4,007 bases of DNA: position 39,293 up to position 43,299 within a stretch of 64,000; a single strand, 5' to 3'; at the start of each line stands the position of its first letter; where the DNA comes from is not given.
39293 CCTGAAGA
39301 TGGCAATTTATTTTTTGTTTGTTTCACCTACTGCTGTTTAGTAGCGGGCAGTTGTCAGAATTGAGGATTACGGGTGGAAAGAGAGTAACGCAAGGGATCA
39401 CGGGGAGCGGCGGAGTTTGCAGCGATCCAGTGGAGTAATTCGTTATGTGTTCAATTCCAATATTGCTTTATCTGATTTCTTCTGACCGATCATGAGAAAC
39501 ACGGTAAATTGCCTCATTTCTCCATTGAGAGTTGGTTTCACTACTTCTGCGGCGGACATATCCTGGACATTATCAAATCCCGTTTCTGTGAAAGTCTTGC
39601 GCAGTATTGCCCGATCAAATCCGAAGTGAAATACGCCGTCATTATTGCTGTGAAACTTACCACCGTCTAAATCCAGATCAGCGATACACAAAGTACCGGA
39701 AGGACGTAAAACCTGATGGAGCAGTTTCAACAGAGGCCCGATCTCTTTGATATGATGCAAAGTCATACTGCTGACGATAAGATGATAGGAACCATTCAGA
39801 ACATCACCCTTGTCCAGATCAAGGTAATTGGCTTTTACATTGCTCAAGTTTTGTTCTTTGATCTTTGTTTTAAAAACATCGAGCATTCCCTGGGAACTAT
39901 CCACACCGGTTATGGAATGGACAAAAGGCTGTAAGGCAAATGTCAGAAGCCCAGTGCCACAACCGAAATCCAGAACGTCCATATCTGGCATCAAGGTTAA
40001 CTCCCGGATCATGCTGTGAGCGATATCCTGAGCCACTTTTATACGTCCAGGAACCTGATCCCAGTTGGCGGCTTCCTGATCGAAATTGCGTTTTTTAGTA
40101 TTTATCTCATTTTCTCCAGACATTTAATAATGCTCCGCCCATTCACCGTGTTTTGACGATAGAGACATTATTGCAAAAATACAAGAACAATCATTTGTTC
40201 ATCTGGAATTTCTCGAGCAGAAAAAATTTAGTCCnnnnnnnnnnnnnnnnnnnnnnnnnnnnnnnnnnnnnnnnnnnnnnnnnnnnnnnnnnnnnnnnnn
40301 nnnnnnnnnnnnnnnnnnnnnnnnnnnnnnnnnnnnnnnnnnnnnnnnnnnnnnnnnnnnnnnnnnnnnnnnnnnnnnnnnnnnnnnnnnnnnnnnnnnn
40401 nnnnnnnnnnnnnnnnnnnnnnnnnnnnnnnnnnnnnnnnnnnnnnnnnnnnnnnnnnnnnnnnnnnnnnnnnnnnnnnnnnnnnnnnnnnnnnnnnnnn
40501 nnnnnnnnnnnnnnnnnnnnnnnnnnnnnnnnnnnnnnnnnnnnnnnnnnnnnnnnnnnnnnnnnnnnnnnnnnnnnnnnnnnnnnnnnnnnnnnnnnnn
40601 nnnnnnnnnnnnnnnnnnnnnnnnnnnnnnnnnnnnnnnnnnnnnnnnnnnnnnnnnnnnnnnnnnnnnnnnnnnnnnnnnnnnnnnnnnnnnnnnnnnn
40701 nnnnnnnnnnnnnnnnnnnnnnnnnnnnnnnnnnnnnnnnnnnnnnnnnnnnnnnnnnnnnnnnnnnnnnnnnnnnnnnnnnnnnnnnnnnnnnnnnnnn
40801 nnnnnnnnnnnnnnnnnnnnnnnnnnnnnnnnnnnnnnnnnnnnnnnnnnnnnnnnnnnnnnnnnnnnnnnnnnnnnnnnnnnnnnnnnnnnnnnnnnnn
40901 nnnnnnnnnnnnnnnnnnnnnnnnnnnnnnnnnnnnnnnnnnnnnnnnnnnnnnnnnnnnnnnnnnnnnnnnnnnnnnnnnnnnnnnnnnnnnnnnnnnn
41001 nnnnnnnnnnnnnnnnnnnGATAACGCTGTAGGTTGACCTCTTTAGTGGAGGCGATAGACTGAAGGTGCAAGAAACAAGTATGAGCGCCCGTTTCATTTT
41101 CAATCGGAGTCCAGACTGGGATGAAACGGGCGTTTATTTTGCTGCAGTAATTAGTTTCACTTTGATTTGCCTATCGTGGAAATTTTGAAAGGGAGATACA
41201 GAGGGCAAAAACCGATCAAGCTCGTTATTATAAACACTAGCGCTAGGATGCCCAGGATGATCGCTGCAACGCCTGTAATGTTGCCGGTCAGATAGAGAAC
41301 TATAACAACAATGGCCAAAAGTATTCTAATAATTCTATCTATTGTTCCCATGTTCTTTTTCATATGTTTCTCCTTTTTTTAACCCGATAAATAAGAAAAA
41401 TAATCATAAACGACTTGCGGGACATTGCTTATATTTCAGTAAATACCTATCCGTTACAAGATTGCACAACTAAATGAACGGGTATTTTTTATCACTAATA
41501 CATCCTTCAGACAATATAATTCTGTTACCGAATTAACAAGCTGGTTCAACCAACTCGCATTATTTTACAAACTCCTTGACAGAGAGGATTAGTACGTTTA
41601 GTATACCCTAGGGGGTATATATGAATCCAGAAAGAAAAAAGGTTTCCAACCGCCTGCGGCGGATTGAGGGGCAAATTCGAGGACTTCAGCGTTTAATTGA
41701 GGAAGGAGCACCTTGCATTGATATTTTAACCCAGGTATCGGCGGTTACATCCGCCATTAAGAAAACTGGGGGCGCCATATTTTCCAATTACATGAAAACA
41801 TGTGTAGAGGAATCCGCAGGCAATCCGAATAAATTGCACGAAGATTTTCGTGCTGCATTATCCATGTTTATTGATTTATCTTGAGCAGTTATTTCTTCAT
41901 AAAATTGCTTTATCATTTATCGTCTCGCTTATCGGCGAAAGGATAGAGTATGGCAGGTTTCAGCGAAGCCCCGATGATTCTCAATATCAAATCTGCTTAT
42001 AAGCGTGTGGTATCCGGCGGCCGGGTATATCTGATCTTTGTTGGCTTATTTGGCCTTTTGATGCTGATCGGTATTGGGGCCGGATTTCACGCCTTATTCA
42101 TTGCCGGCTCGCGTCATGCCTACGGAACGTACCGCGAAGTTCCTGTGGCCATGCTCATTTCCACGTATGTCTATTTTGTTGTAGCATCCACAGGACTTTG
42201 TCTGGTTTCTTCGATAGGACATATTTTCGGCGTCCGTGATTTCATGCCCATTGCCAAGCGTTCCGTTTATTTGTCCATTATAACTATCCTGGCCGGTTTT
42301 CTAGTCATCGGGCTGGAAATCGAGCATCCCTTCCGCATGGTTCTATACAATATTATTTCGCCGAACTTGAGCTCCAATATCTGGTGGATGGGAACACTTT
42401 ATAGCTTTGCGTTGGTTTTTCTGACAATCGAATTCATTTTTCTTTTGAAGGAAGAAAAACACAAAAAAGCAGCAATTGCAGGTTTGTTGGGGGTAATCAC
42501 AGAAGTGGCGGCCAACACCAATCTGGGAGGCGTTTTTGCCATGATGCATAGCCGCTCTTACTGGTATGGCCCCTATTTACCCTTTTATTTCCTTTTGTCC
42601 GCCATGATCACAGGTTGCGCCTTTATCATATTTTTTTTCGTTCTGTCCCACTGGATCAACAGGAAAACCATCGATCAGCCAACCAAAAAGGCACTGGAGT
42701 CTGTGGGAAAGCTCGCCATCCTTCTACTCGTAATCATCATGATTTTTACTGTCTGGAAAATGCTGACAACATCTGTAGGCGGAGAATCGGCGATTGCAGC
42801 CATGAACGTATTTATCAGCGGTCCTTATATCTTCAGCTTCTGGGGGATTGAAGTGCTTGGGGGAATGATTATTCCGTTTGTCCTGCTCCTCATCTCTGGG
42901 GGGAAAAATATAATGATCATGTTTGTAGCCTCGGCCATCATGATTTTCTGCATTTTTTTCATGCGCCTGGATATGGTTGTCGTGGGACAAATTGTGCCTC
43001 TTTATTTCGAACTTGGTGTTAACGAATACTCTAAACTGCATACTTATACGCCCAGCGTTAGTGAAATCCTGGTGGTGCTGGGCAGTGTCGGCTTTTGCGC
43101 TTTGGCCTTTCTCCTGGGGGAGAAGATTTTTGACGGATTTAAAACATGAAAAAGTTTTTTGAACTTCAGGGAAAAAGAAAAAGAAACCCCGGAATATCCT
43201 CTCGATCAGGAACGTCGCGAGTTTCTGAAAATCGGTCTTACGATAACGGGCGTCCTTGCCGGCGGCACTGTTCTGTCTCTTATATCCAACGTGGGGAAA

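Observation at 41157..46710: CstR-like repressor + NrfD + NrfC + giant multihaem cytochrome + secreted tandem rhodanese: candidate sulfane-sulfur-responsive, quinone-linked redox module with no molybdopterin subunit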

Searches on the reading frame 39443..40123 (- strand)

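Call 71: search_protein_families(library=pfam, proteins=[window:39443-40123:-], max_evalue=0.0001)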
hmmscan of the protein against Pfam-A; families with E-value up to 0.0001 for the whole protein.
window:39443-40123:- (226 aa): 10 families
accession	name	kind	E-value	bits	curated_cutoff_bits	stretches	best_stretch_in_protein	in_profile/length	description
PF13649.12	Methyltransf_25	-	4.7e-18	66.1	27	1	50-143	1-97/97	Methyltransferase domain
PF08241.18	Methyltransf_11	-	1.2e-16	61.5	21.2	1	51-147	1-95/95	Methyltransferase domain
PF13489.12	Methyltransf_23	-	3.2e-16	59.9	27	1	44-186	20-162/164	Methyltransferase domain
PF08242.18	Methyltransf_12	-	6.3e-15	56.1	30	1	51-145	1-98/98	Methyltransferase domain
PF13847.12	Methyltransf_31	-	2.1e-14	53.9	27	1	47-151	4-113/145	Methyltransferase domain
PF01209.24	Ubie_methyltran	-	4.2e-07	30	20.1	1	46-147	47-151/233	ubiE/COQ5 methyltransferase family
PF05175.20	MTS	-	7.6e-07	29.4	23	1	39-147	24-138/170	Methyltransferase small domain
PF03848.20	TehB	-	3.8e-06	26.9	20.4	1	43-152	27-138/193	Tellurite resistance protein TehB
PF01135.25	PCMT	-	1.1e-05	25.7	20.3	1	35-121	61-151/210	Protein-L-isoaspartate(D-aspartate) O-methyltransferase (PCMT)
PF05401.17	NodS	-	2.5e-05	24.7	24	1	48-145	45-142/201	Nodulation protein S (NodS)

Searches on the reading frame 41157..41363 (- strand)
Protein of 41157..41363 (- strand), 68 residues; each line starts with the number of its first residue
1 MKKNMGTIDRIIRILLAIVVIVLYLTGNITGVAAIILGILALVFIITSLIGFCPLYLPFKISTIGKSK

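Call 6: search_protein_families(library=pfam, proteins=[window:41157-41363:-], max_evalue=0.01)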
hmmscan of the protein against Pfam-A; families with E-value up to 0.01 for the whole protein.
window:41157-41363:- (68 aa): 2 families
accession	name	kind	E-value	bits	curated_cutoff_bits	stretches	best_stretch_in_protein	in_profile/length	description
PF11127.14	YgaP-like_TM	-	6.7e-22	77.8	25.3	1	1-64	1-63/66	Inner membrane protein YgaP-like, transmembrane domain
PF05975.17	EcsB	-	0.0041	16.5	30.7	1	2-47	158-203/383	Bacterial ABC transporter protein EcsB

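Call 8: search_protein_families(library=ncbifam, proteins=[window:41157-41363:-], max_evalue=0.01)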
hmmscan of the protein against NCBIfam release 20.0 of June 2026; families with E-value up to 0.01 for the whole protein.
window:41157-41363:- (68 aa): 0 families

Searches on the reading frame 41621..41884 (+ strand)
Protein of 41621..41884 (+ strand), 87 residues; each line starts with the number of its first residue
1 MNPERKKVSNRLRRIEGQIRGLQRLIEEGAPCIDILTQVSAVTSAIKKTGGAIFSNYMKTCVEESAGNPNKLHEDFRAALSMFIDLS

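Call 6: search_protein_families(library=pfam, proteins=[window:41621-41884:+], max_evalue=0.01)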
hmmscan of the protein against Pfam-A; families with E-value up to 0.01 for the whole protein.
window:41621-41884:+ (87 aa): 1 family
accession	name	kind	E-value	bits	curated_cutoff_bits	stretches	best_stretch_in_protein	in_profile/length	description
PF02583.22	Trns_repr_metal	-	5e-26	91.4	22.8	1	4-75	1-71/78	Metal-sensitive transcriptional repressor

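Call 8: search_protein_families(library=ncbifam, proteins=[window:41621-41884:+], max_evalue=0.01)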
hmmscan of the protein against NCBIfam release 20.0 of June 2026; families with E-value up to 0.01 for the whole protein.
window:41621-41884:+ (87 aa): 3 families
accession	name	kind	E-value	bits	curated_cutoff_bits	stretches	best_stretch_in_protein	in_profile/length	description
NF052430.1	repress_RicR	exception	6.8e-17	61.9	175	1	6-67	9-70/93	copper-sensing transcriptional repressor RicR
NF008464.0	PRK11352.1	equivalog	3.8e-11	43.2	133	1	4-67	7-70/91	formaldehyde-responsive transcriptional repressor FrmR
NF011613.0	PRK15039.1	equivalog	1.9e-05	25.3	138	1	4-47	7-50/90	Ni(II)/Co(II)-binding transcriptional repressor RcnR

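Call 40: search_solved_structures(query=window:41621-41881:+, max_evalue=0.001, show_alignments=5)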
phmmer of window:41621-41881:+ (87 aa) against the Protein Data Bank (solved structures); distinct sequences matched with E-value up to 0.001: 10.
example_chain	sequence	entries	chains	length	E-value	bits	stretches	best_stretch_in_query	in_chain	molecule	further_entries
4adz_A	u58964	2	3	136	8.5e-14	54.7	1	9-66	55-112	CSOR | COPPER SENSITIVE OPERON REPRESSOR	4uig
6ahx_A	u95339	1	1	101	5.3e-13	52.2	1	4-75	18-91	Putative cytosolic protein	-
4m1p_A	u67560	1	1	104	9e-13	51.5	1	4-65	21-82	Copper-sensitive operon repressor (CsoR)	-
5fmn_A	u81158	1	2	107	2.9e-12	49.8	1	6-81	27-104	INRS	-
2hh7_A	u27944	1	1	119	1e-09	41.8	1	4-64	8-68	Hypothetical protein CsoR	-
7mq1_A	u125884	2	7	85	3.5e-09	40.1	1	7-77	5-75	Copper-sensing transcriptional repressor csoR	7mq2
7mq3_A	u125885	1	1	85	3.6e-09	40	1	7-77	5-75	Copper-sensing transcriptional repressor csoR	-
5lcy_A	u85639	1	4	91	2.3e-08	37.4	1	4-48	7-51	Frmr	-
5lbm_A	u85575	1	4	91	8.2e-07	32.5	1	4-59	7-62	Transcriptional repressor FrmR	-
3aai_A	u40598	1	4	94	3.5e-05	27.3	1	5-79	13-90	Copper homeostasis operon regulatory protein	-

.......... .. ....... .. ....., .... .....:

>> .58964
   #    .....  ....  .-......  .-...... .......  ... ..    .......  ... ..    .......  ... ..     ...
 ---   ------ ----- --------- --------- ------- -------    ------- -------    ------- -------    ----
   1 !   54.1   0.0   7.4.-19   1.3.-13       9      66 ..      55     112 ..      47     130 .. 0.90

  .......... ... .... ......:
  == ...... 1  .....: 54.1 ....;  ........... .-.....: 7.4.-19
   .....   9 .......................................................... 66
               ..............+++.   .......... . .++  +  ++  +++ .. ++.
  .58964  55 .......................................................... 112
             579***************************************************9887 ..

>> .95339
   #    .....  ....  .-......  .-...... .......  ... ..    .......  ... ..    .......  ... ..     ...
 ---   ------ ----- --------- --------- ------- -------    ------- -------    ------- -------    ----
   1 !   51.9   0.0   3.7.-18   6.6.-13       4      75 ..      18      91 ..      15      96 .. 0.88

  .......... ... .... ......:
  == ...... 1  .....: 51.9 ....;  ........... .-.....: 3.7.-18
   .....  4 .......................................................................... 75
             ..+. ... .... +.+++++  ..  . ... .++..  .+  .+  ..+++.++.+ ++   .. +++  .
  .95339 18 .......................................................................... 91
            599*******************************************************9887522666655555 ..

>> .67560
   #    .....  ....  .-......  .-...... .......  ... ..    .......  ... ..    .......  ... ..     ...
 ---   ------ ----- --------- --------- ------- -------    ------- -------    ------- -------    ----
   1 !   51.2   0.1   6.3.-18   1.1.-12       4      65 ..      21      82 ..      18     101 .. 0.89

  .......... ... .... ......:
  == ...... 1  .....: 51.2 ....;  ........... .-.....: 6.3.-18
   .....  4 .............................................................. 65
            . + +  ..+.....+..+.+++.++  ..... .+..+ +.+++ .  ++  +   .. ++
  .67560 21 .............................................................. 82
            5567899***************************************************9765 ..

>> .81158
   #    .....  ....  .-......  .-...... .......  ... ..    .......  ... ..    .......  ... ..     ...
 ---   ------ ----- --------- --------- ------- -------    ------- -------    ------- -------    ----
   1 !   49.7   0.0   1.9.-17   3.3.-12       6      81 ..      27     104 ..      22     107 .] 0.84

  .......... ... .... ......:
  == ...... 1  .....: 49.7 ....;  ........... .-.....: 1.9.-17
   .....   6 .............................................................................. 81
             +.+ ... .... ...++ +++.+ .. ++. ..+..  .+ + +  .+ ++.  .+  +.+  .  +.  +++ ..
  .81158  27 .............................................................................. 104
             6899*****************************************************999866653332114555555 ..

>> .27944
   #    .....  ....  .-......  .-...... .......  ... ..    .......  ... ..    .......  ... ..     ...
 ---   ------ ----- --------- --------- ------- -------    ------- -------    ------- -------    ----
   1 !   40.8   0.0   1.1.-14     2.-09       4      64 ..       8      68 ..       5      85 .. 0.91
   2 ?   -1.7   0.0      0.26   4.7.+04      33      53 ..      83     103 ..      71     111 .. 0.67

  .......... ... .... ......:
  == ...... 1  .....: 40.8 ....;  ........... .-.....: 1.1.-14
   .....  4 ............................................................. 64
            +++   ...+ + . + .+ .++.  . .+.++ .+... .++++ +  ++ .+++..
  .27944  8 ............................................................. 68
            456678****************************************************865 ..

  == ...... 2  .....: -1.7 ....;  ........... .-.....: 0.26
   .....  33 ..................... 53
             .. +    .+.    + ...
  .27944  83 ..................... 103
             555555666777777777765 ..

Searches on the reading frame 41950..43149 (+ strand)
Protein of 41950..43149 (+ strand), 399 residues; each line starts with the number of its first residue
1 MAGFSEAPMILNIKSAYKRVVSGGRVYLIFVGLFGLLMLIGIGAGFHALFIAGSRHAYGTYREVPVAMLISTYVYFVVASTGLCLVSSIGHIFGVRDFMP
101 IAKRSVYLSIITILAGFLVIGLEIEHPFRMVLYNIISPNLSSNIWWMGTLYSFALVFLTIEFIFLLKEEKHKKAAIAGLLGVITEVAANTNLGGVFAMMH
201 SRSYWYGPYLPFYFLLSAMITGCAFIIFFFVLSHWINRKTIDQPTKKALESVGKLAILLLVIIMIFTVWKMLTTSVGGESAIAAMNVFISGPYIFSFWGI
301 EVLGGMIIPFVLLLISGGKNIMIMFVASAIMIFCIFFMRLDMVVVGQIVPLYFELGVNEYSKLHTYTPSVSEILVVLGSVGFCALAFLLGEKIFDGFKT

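Call 6: search_protein_families(library=pfam, proteins=[window:41950-43149:+], max_evalue=0.01)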
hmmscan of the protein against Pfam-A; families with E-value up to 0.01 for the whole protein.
window:41950-43149:+ (399 aa): 1 family
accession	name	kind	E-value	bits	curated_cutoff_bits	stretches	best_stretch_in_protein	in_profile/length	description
PF03916.19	NrfD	-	2.7e-19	70.4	25.8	1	61-349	6-311/313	Polysulphide reductase, NrfD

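Call 8: search_protein_families(library=ncbifam, proteins=[window:41950-43149:+], max_evalue=0.01)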
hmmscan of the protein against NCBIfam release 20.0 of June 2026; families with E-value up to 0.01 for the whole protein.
window:41950-43149:+ (399 aa): 1 family
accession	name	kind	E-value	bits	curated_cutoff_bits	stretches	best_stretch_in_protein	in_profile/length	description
NF045714.1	sulf_resp_HmcC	equivalog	3.7e-10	39.6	550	1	77-387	51-358/376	sulfate respiration complex protein HmcC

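Call 91: search_solved_structures(query=window:41950-43146:+, max_evalue=0.01)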
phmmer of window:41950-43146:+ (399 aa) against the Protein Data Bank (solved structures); distinct sequences matched with E-value up to 0.01: 0.
